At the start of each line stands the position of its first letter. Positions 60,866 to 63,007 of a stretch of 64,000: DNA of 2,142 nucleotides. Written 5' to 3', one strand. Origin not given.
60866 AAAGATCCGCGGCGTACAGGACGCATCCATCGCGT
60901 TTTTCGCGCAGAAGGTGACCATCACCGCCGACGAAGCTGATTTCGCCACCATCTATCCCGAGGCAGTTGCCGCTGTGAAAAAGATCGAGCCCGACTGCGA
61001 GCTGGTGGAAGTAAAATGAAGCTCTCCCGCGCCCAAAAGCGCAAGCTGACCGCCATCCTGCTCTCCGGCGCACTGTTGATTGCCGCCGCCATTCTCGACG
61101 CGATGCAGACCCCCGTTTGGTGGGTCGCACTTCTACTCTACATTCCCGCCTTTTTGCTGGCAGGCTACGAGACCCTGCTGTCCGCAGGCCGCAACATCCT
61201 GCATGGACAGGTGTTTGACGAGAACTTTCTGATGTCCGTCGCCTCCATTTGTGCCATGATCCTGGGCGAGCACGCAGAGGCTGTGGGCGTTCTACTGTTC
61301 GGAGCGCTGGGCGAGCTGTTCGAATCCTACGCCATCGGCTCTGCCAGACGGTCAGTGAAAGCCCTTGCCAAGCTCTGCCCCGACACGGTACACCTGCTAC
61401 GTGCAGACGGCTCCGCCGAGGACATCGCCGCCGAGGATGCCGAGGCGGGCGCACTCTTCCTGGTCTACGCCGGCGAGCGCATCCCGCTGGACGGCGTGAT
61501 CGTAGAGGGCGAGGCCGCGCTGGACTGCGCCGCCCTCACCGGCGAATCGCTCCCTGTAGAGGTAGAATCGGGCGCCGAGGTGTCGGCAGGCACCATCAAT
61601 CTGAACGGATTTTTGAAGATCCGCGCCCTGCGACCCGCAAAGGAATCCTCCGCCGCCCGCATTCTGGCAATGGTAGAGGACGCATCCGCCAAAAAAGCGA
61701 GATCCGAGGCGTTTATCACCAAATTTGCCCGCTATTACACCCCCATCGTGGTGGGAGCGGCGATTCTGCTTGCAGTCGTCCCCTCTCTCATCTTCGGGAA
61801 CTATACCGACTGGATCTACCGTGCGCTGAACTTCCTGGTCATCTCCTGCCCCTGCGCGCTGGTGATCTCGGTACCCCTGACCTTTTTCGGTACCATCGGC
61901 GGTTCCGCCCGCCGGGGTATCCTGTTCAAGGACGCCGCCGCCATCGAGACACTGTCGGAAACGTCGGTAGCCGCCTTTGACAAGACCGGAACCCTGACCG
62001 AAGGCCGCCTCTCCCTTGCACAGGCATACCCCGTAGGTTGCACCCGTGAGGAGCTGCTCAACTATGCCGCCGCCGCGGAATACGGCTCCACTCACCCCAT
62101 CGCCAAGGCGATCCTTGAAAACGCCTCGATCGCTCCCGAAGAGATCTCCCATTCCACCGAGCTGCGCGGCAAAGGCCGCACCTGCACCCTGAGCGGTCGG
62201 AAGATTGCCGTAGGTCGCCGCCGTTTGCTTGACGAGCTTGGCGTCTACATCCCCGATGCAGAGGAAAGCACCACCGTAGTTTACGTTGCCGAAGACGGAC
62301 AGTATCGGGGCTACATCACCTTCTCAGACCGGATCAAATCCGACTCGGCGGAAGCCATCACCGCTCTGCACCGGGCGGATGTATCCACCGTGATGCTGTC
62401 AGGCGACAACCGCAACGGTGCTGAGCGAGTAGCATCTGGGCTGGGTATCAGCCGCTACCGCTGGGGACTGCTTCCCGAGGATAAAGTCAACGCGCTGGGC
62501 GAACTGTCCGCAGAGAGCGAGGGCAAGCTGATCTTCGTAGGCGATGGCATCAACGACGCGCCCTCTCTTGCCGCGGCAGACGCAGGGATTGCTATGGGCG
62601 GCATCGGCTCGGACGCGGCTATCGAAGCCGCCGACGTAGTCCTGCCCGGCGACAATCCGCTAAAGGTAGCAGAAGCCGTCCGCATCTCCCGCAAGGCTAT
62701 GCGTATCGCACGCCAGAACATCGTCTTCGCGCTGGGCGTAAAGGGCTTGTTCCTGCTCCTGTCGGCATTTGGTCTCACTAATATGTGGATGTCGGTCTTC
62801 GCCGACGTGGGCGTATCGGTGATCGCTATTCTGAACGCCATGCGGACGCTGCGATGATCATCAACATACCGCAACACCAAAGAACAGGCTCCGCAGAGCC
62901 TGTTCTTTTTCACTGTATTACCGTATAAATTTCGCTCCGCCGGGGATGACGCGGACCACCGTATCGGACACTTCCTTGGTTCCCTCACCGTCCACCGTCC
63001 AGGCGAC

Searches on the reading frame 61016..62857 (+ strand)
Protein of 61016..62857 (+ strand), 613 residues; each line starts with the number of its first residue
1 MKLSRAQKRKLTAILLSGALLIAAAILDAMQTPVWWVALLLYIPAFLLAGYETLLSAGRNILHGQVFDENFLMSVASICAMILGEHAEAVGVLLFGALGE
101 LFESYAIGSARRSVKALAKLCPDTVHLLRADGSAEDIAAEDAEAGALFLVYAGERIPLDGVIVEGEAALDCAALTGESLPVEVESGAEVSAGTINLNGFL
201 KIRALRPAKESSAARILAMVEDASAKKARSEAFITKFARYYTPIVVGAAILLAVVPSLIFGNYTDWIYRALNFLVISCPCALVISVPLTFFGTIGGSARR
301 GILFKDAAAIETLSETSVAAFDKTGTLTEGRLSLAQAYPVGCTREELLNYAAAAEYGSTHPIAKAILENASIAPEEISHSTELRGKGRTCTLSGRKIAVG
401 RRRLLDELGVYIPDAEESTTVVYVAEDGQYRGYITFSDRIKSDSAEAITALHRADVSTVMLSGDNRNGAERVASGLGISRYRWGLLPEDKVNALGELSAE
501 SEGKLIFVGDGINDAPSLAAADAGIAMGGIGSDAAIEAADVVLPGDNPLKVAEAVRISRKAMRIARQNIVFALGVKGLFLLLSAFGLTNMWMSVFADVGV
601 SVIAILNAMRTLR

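Call 81: find_encoding_contigs(protein=window:61016-62857:+, flank=10000, max_places=1)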
Protein window:61016-62857:+ (613 aa): 2 contigs read that carry it; 1 place shown.
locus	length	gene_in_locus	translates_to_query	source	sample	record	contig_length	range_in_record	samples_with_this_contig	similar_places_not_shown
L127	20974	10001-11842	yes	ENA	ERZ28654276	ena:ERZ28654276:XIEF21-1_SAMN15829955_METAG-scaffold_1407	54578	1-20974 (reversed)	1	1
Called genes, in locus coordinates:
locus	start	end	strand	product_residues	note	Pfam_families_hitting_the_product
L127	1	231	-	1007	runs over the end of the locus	PF01841:Transglut_core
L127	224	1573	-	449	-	PF01882:DUF58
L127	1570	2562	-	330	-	PF00004:AAA (faint), PF00493:MCM (weak), PF20030:bpMoxR (faint), PF01078:Mg_chelatase (faint), PF07726:AAA_3, PF07728:AAA_5, PF17863:AAA_lid_2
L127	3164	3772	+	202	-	PF01381:HTH_3, PF13560:HTH_31 (weak)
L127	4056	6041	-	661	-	PF08531:Bac_rhamnosid_N, PF05592:Bac_rhamnosid, PF17389:Bac_rhamnosid6H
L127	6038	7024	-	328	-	PF01073:3Beta_HSD, PF01370:Epimerase, PF02719:Polysacc_synt_2, PF04321:RmlD_sub_bind, PF07993:NAD_binding_4, PF16363:GDP_Man_Dehyd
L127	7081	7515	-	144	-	-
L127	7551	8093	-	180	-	-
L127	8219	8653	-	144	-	-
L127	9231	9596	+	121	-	PF01022:HTH_5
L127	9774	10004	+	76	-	PF00403:HMA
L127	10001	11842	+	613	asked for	PF00122:E1-E2_ATPase, PF00702:Hydrolase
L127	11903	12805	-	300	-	PF00781:DAGK_cat, PF19279:YegS_C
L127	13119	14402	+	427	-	PF10509:GalKase_gal_bdg, PF00288:GHMP_kinases_N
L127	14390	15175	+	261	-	PF00753:Lactamase_B, PF23023:Anti-Pycsar_Apyc1, PF12706:Lactamase_B_2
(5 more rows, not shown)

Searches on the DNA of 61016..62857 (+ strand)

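Call 83: search_with_rna_model(model_id=R1, sources=[L127, L128], max_evalue=0.05, filters=off)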
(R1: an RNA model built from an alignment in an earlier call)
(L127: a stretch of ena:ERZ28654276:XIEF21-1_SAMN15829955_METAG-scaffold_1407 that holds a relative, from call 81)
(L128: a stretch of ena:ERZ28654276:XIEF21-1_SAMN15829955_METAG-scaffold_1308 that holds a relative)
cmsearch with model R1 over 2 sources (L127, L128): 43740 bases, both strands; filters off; matches with E-value up to 0.05: 8.
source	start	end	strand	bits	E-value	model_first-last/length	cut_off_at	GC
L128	12784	12847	-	67.6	8e-15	1-65/65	no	0.45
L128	1447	1514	-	52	5.2e-11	1-65/65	no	0.38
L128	7612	7679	-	43.1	7.8e-09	1-65/65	no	0.43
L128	12797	12826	+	30.6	8.4e-06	23-52/65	no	0.47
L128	1458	1491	+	24.3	0.0003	21-54/65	no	0.41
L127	19785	19873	+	22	0.0011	1-65/65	no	0.43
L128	12928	12989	+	17.9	0.01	1-65/65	no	0.42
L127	19654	19703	-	15.6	0.039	1-65/65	no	0.5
